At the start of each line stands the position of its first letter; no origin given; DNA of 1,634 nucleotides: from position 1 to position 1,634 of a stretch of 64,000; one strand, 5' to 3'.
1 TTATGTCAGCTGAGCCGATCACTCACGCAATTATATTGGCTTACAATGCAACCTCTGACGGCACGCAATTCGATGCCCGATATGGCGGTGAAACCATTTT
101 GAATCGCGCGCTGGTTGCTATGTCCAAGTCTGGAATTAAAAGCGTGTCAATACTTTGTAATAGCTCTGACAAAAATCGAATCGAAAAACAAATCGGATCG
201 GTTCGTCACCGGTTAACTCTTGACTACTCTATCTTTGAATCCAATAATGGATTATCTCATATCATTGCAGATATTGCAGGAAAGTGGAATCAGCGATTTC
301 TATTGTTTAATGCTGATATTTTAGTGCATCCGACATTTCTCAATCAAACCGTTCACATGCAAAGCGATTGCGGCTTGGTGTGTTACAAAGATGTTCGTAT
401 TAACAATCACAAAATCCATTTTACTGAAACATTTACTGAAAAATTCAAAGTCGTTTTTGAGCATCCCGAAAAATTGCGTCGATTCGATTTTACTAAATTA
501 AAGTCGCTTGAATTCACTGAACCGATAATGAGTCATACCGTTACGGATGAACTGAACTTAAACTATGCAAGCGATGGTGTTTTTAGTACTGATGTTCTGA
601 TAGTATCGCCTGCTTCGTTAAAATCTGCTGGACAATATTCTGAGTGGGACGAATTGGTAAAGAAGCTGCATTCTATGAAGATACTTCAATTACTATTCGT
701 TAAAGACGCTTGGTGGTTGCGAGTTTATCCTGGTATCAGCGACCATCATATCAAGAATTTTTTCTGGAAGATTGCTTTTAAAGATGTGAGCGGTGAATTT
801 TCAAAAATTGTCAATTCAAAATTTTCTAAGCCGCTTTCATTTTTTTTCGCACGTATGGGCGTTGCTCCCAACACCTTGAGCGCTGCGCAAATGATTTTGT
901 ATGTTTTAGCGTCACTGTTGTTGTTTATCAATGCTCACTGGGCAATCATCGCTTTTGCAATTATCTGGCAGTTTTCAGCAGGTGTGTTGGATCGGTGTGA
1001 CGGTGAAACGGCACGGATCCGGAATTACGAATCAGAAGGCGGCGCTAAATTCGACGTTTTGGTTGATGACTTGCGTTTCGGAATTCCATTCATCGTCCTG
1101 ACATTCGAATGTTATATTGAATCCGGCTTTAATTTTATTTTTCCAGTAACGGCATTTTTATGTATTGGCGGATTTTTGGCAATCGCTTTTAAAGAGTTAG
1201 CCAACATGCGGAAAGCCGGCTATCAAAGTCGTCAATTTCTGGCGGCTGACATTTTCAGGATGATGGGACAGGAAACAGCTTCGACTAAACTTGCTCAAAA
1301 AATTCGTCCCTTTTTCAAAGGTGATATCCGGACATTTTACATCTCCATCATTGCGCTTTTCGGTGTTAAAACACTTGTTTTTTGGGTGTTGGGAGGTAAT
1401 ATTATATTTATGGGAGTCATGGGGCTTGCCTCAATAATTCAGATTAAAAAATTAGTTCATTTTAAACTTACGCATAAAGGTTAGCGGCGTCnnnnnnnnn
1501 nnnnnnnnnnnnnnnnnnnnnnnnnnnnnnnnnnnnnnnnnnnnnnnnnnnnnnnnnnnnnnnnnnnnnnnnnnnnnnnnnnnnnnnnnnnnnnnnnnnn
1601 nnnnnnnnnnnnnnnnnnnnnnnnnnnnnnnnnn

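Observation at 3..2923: Three-gene operon for a CDP-alcohol headgroup pathway, including an IPCT/DIPPS-like fusion protein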

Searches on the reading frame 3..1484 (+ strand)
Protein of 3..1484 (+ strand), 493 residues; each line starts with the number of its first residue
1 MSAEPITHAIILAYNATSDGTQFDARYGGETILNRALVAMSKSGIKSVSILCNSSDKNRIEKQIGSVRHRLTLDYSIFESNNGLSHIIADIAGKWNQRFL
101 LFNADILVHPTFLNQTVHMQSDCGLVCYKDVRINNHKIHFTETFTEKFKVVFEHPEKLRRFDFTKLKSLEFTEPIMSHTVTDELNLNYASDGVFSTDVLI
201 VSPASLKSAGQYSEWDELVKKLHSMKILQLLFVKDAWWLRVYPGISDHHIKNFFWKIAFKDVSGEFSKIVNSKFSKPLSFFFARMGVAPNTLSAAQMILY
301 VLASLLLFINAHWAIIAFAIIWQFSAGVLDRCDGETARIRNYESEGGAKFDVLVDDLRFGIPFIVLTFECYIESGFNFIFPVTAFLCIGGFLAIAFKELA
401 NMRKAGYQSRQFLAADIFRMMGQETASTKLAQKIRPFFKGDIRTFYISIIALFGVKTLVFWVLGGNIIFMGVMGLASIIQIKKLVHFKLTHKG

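Call 3: search_protein_families(library=pfam, proteins=[window:3-1484:+], max_evalue=0.1)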
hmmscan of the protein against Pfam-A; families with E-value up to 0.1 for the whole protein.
window:3-1484:+ (493 aa): 3 families
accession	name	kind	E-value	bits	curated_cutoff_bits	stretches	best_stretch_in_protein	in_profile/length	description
PF01066.26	CDP-OH_P_transf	-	3.1e-09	37.8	22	1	288-380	3-86/152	CDP-alcohol phosphatidyltransferase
PF09955.14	DUF2189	-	0.067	13.8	26.2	0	382-488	5-89/126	Predicted integral membrane protein (DUF2189)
PF00483.29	NTP_transferase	-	0.07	13.1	21.2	0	28-113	29-118/245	Nucleotidyl transferase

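Call 4: search_protein_families(library=ncbifam, proteins=[window:3-1484:+], max_evalue=0.1)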
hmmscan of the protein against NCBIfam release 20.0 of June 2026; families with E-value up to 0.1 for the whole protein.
window:3-1484:+ (493 aa): 9 families
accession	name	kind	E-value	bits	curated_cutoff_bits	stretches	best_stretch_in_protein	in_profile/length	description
NF041135.1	IPPtranDIPPsyn_Thcocales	equivalog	3.3e-14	52.7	580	2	228-463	191-401/419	bifunctional L-myo-inositol-1-phosphate cytidylyltransferase/CDP-L-myo-inositol myo-inositolphosphotransferase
NF045883.1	PIPSynth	equivalog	3.4e-08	33.4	170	1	271-388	7-121/197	phosphatidylinositol phosphate synthase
NF040950.1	archin_ph_syn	equivalog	2.1e-07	31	180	1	273-373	10-107/191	archaetidylinositol phosphate synthase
NF052561.1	PIPSynBT1523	equivalog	3.8e-07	30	350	1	274-396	12-138/232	hypothetical protein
TIGR00473.1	pssA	equivalog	7.5e-05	22.9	107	1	316-393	20-96/153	CDP-diacylglycerol--serine O-phosphatidyltransferase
TIGR03992.1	Arch_glmU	subfamily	0.0003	19.8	292.1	1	29-123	30-124/393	bifunctional sugar-1-phosphate nucleotidylyltransferase/acetyltransferase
NF008090.0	PRK10832.1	equivalog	0.005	16.9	304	1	289-462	6-167/182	CDP-diacylglycerol--glycerol-3-phosphate 3-phosphatidyltransferase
NF053678.1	ClpnSynClsA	equivalog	0.011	15.9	240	1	288-358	5-72/180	cardiolipin synthase ClsA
TIGR01208.1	rmlA_long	equivalog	0.011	14.7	320.25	1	30-108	30-110/353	glucose-1-phosphate thymidylyltransferase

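Call 6: find_encoding_contigs(protein=window:3-1484:+, flank=10000, max_places=6)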
Protein window:3-1484:+ (493 aa): 1 contig read that carries it; 1 place shown.
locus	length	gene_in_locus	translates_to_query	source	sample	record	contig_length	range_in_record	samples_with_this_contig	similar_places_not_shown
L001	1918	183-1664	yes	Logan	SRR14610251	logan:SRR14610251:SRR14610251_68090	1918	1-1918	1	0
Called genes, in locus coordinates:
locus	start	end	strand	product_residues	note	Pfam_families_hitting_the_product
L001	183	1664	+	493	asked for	PF01066:CDP-OH_P_transf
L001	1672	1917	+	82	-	?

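Call 7: find_homologous_proteins(query=window:3-1481:+)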
Query window:3-1481:+ (493 aa): 146 proteins with E <= 0.001 among 8000 candidates; the best 120 are listed.
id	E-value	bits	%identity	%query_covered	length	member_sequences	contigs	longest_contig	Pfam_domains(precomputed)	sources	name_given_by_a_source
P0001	0.0e+0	1115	100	100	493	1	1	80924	PF01066.27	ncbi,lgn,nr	ncbi:CDP-alcohol phosphatidyltransferase family protein [bacterium]|nr:CDP-alcohol phosphatidyltrans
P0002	3.1e-217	740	67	100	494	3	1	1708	PF01066.27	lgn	-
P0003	9.7e-138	478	44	98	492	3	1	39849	PF01066.27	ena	-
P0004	3.6e-136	473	45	97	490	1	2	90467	PF01066.27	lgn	-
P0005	1.9e-131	457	44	98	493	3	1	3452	PF01066.27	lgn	-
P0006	7.2e-129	449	45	97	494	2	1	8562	PF01066.27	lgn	-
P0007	2.4e-127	444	45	97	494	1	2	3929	PF01066.27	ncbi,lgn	-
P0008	2.8e-126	440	44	98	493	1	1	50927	PF01066.27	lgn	-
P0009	3.0e-125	437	44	98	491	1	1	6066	PF01066.27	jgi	jgi:phosphatidylglycerophosphate synthase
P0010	2.3e-124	434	45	98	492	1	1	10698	PF01066.27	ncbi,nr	ncbi:CDP-alcohol phosphatidyltransferase family protein [bacterium]|nr:CDP-alcohol phosphatidyltrans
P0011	2.5e-123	430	42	98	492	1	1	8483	PF01066.27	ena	-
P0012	5.3e-123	429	44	98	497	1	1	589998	PF01066.27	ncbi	-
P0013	1.1e-122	428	44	98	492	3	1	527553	PF01066.27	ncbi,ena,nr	ncbi:CDP-alcohol phosphatidyltransferase family protein [bacterium]|nr:MAG: CDP-alcohol phosphatidyl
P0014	1.1e-122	428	46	92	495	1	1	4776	PF01066.27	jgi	jgi:phosphatidylglycerophosphate synthase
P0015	4.1e-121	423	42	97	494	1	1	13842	PF01066.27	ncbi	-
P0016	7.4e-118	412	43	98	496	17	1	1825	PF01066.27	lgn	-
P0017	1.8e-117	411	43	93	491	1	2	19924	PF01066.27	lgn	-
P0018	3.9e-117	410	42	98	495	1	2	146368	PF01066.27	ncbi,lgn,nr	ncbi:MAG: CDP-alcohol phosphatidyltransferase family protein [candidate division NC10 bacterium]|nr:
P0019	2.8e-116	407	43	98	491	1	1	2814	PF01066.27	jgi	-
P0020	4.7e-116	406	41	98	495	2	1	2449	PF01066.27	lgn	-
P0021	3.6e-115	404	42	97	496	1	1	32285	PF01066.27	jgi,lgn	jgi:phosphatidylglycerophosphate synthase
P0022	8.6e-115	402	42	98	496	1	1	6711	PF01066.27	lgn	-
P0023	1.1e-114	402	43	98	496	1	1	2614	PF01066.27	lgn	-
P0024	1.5e-114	401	41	97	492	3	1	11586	PF01066.27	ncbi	-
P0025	2.0e-114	401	42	96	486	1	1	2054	PF01066.27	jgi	jgi:phosphatidylglycerophosphate synthase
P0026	2.3e-114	401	45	96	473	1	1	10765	PF01066.27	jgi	-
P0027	5.4e-114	400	41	100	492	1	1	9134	PF01066.27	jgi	jgi:phosphatidylglycerophosphate synthase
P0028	1.4e-113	398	40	99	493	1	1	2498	PF01066.27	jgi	-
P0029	1.4e-113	398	41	98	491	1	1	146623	PF01066.27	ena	-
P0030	2.4e-113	398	41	98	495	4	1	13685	PF01066.27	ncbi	-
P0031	4.8e-113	397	42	98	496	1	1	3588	PF01066.27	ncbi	-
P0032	5.6e-113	396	40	98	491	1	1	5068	PF01066.27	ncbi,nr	ncbi:MAG: CDP-alcohol phosphatidyltransferase family protein [Deltaproteobacteria bacterium]|nr:CDP-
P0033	7.5e-113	396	41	97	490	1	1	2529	PF01066.27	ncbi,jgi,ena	-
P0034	8.1e-113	396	41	99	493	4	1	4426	PF01066.27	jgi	jgi:phosphatidylglycerophosphate synthase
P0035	1.3e-112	395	41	98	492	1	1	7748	PF01066.27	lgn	-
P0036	2.7e-112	394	41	100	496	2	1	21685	PF01066.27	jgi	jgi:phosphatidylglycerophosphate synthase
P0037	3.1e-112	394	41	98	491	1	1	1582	PF01066.27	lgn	-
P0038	3.9e-112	394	42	94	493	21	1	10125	PF01066.27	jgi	jgi:phosphatidylglycerophosphate synthase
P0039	4.6e-112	393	41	99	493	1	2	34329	PF01066.27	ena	-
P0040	5.2e-112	393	41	98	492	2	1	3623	PF01066.27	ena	-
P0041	6.9e-112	393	41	98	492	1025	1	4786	PF01066.27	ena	-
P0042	8.3e-112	392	42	97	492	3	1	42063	PF01066.27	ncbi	-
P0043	1.1e-111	392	42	93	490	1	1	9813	PF01066.27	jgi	jgi:phosphatidylglycerophosphate synthase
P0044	1.1e-111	392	41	99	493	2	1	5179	PF01066.27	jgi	-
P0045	1.3e-111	392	41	98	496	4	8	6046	PF01066.27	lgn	-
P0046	1.6e-111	392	40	99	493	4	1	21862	PF01066.27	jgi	jgi:phosphatidylglycerophosphate synthase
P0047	2.4e-111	391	40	97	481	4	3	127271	PF01066.27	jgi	-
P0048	2.7e-111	391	41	99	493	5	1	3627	PF01066.27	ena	-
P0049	2.9e-111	391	41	97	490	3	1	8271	PF01066.27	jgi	-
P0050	3.3e-111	391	42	96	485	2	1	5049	PF01066.27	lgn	-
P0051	3.4e-111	390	41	98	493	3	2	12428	PF01066.27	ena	-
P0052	4.0e-111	390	40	99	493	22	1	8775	PF01066.27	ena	-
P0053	5.7e-111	390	41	99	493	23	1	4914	PF01066.27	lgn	-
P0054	1.0e-110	389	41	98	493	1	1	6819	PF01066.27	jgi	-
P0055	1.1e-110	389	40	97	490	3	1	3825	PF01066.27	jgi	jgi:phosphatidylglycerophosphate synthase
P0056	1.3e-110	389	41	99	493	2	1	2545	PF01066.27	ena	-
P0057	1.3e-110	389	40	99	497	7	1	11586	PF01066.27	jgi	jgi:phosphatidylglycerophosphate synthase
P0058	1.6e-110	388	37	98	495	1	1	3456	PF01066.27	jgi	jgi:phosphatidylglycerophosphate synthase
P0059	2.0e-110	388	42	94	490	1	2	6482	PF01066.27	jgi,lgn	jgi:phosphatidylglycerophosphate synthase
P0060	3.0e-110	387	41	98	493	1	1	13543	PF01066.27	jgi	jgi:phosphatidylglycerophosphate synthase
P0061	3.0e-110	387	41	98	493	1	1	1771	PF01066.27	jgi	jgi:phosphatidylglycerophosphate synthase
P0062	4.1e-110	387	41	97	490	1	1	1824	PF01066.27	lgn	-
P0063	4.7e-110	387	41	99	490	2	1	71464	PF01066.27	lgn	-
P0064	6.0e-110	386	41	99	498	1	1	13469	PF01066.27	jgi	jgi:phosphatidylglycerophosphate synthase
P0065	7.3e-110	386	41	97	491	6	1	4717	PF01066.27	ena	-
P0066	1.4e-109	385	40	99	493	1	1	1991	PF01066.27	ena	-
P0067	1.8e-109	385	42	94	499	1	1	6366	PF01066.27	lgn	-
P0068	1.9e-109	385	42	94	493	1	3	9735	PF01066.27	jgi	jgi:phosphatidylglycerophosphate synthase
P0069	2.6e-109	384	41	98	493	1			PF01066.27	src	-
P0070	2.7e-109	384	40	99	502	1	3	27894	PF01066.27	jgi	jgi:phosphatidylglycerophosphate synthase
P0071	3.3e-109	384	41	100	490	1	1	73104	PF01066.27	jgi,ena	-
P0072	3.6e-109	384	41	94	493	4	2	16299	PF01066.27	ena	-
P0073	3.6e-109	384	40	99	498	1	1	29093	PF01066.27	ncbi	-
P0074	4.7e-109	383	41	99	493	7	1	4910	PF01066.27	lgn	-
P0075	5.3e-109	383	41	99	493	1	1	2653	PF01066.27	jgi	jgi:phosphatidylglycerophosphate synthase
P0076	7.7e-109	383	40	98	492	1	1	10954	PF01066.27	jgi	jgi:phosphatidylglycerophosphate synthase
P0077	9.6e-109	382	41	94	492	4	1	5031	PF01066.27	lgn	-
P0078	9.7e-109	382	41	98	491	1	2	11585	PF01066.27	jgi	jgi:phosphatidylglycerophosphate synthase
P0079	1.7e-108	382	40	98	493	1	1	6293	PF01066.27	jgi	-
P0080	2.0e-108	381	40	99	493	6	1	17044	PF01066.27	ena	-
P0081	2.1e-108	381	41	99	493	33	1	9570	PF01066.27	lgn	-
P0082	2.3e-108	381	41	99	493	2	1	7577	PF01066.27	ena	-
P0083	2.4e-108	381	40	99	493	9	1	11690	PF01066.27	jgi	-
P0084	2.6e-108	381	40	98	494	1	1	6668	PF01066.27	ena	-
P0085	4.3e-108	380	42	93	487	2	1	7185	PF01066.27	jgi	jgi:phosphatidylglycerophosphate synthase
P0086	6.4e-108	380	40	99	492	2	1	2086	PF01066.27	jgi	jgi:phosphatidylglycerophosphate synthase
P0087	6.7e-108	380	40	98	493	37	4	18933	PF01066.27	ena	-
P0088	6.9e-108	380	41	98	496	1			PF01066.27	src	-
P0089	7.5e-108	379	40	99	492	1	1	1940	PF01066.27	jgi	jgi:phosphatidylglycerophosphate synthase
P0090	8.1e-108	379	41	96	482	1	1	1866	PF01066.27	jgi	jgi:phosphatidylglycerophosphate synthase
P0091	1.3e-107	379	40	98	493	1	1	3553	PF01066.27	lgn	-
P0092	3.3e-107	377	40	98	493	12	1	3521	PF01066.27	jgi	jgi:phosphatidylglycerophosphate synthase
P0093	3.6e-107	377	40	98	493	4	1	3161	PF01066.27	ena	-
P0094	4.6e-107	377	38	99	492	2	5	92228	PF01066.27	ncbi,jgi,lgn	-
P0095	5.5e-107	377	40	99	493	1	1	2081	PF01066.27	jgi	jgi:phosphatidylglycerophosphate synthase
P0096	6.4e-107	376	39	98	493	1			PF01066.27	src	-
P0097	8.5e-107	376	39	99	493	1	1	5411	PF01066.27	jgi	-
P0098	1.1e-106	376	40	94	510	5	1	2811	PF01066.27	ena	-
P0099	1.8e-106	375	40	99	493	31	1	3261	PF01066.27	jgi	-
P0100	1.9e-106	375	39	98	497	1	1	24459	PF01066.27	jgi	jgi:phosphatidylglycerophosphate synthase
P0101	2.4e-106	374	41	94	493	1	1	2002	PF01066.27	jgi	jgi:phosphatidylglycerophosphate synthase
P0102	2.5e-106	374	39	99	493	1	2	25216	PF01066.27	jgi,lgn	-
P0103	3.5e-106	374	39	98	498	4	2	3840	PF01066.27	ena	-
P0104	9.5e-105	369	39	98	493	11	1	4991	PF01066.27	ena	-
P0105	1.0e-104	369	40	96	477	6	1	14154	PF01066.27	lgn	-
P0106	6.9e-104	366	39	99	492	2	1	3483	PF01066.27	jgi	jgi:phosphatidylglycerophosphate synthase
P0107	4.5e-102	360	39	94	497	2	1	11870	PF01066.27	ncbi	-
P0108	4.7e-102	360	41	97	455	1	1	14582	PF01066.27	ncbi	-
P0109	6.5e-102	360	38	97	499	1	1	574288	PF01066.27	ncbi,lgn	-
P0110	1.5e-101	359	41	91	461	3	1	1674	PF01066.27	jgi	jgi:phosphatidylglycerophosphate synthase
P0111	7.3e-100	353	39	96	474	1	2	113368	PF01066.27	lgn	-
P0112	7.5e-100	353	40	97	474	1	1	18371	PF01066.27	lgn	-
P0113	8.8e-99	350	37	98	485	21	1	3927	PF01066.27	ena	-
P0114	3.1e-98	348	38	98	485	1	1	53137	PF01066.27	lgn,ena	-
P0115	1.7e-97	345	38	95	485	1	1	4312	PF01066.27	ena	-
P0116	2.6e-95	338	37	97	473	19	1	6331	PF01066.27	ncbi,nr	ncbi:CDP-alcohol phosphatidyltransferase family protein [bacterium]|nr:CDP-alcohol phosphatidyltrans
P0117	3.1e-95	338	42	85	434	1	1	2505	PF01066.27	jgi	jgi:phosphatidylglycerophosphate synthase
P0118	9.5e-95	336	36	98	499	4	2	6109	PF01066.27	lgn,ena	-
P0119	4.6e-94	334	41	97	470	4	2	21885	PF01066.27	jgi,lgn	jgi:phosphatidylglycerophosphate synthase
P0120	6.0e-93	330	41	97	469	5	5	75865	PF01066.27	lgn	-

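Call 8: find_encoding_contigs(protein=P0013, flank=10000, max_places=2)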
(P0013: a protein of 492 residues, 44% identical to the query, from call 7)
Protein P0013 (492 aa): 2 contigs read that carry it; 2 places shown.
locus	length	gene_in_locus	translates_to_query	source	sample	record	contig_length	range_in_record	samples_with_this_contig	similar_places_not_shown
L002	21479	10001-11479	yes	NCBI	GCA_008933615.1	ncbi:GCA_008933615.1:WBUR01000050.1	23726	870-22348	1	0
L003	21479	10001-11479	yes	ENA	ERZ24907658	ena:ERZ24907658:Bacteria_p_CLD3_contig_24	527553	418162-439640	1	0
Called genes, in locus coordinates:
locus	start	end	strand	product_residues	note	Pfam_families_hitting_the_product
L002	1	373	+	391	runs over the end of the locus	PF13439:Glyco_transf_4, PF13477:Glyco_trans_4_2 (weak), PF13579:Glyco_trans_4_4, PF00534:Glycos_transf_1, PF13692:Glyco_trans_1_4, PF13524:Glyco_trans_1_2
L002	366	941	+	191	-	PF13580:SIS_2, PF01380:SIS (weak)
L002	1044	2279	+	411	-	-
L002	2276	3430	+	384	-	PF20706:GT4-conflict (faint), PF13439:Glyco_transf_4, PF13579:Glyco_trans_4_4, PF00534:Glycos_transf_1, PF13692:Glyco_trans_1_4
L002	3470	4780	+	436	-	PF01943:Polysacc_synt (weak)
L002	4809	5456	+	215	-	PF01066:CDP-OH_P_transf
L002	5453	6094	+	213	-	PF12710:HAD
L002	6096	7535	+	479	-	PF09861:Lar_N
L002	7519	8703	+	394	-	PF01066:CDP-OH_P_transf (weak)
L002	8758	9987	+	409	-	-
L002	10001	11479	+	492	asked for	PF01066:CDP-OH_P_transf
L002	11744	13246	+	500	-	PF01066:CDP-OH_P_transf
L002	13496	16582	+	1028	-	PF01869:BcrAD_BadFG, PF09989:DUF2229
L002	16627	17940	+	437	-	-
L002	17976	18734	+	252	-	PF11249:DUF3047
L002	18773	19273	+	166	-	-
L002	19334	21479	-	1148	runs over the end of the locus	PF02811:PHP, PF07733:DNA_pol3_alpha, PF17657:DNA_pol3_finger, PF14579:HHH_6, PF01336:tRNA_anti-codon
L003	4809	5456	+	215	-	PF01066:CDP-OH_P_transf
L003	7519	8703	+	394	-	PF01066:CDP-OH_P_transf (weak)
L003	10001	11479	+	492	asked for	PF01066:CDP-OH_P_transf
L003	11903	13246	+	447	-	PF01066:CDP-OH_P_transf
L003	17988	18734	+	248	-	PF11249:DUF3047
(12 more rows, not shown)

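Call 9: find_encoding_contigs(protein=P0018, flank=10000, max_places=2)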
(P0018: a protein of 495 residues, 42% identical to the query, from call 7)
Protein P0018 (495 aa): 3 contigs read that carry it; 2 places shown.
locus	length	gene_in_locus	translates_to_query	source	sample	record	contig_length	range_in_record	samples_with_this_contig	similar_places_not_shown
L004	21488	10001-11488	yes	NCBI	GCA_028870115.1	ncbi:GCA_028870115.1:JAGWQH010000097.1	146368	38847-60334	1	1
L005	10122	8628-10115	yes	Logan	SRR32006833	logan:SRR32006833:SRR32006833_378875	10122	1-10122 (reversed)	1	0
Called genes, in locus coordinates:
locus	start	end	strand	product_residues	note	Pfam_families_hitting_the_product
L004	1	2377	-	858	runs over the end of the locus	PF12704:MacB_PCD, PF02687:FtsX, PF12704:MacB_PCD, PF02687:FtsX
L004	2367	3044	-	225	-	PF00005:ABC_tran, PF13304:AAA_21 (faint)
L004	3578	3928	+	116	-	PF00691:OmpA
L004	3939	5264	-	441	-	PF03600:CitMHS, PF16980:CitMHS_2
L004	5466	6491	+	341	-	PF00149:Metallophos, PF12850:Metallophos_2 (weak)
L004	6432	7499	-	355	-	PF03739:LptF_LptG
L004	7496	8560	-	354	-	PF03739:LptF_LptG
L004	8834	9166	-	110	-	PF01610:DDE_Tnp_ISL3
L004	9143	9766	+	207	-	PF01066:CDP-OH_P_transf (weak)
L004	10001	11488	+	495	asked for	PF01066:CDP-OH_P_transf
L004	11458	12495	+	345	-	PF00535:Glycos_transf_2, PF10111:Glyco_tranf_2_2, PF13641:Glyco_tranf_2_3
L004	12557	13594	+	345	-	PF00535:Glycos_transf_2, PF10111:Glyco_tranf_2_2, PF13641:Glyco_tranf_2_3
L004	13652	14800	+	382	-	PF13439:Glyco_transf_4, PF13579:Glyco_trans_4_4, PF20706:GT4-conflict, PF00534:Glycos_transf_1, PF13692:Glyco_trans_1_4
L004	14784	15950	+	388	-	PF13439:Glyco_transf_4, PF13579:Glyco_trans_4_4, PF20706:GT4-conflict, PF00534:Glycos_transf_1, PF13692:Glyco_trans_1_4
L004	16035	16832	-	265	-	PF00483:NTP_transferase, PF12804:NTP_transf_3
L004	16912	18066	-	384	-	PF00583:Acetyltransf_1 (faint)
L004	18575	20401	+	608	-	PF00501:AMP-binding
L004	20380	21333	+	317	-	PF01370:Epimerase, PF05368:NmrA, PF07993:NAD_binding_4 (faint), PF13460:NAD_binding_10, PF16363:GDP_Man_Dehyd (faint), PF01073:3Beta_HSD (weak)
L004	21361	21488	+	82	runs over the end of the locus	PF00550:PP-binding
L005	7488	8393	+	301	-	PF01066:CDP-OH_P_transf (weak)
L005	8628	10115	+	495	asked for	PF01066:CDP-OH_P_transf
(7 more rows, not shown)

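Call 10: find_encoding_contigs(protein=P0004, flank=10000, max_places=2)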
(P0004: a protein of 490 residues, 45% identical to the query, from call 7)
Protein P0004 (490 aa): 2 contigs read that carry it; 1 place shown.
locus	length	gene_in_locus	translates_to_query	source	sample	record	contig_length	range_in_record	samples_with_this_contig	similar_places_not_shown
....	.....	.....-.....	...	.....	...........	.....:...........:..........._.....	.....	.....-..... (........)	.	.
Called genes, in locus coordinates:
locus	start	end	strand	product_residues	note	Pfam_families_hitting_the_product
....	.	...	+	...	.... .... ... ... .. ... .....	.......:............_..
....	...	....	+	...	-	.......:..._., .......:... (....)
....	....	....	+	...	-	-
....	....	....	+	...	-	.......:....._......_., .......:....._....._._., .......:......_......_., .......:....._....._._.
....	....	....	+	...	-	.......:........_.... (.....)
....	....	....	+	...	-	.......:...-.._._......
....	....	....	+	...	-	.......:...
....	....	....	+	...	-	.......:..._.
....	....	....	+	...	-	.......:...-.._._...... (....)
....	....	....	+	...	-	-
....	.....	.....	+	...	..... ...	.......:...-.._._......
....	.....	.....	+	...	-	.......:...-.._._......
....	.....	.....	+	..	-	-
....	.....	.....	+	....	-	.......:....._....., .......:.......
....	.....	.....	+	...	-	-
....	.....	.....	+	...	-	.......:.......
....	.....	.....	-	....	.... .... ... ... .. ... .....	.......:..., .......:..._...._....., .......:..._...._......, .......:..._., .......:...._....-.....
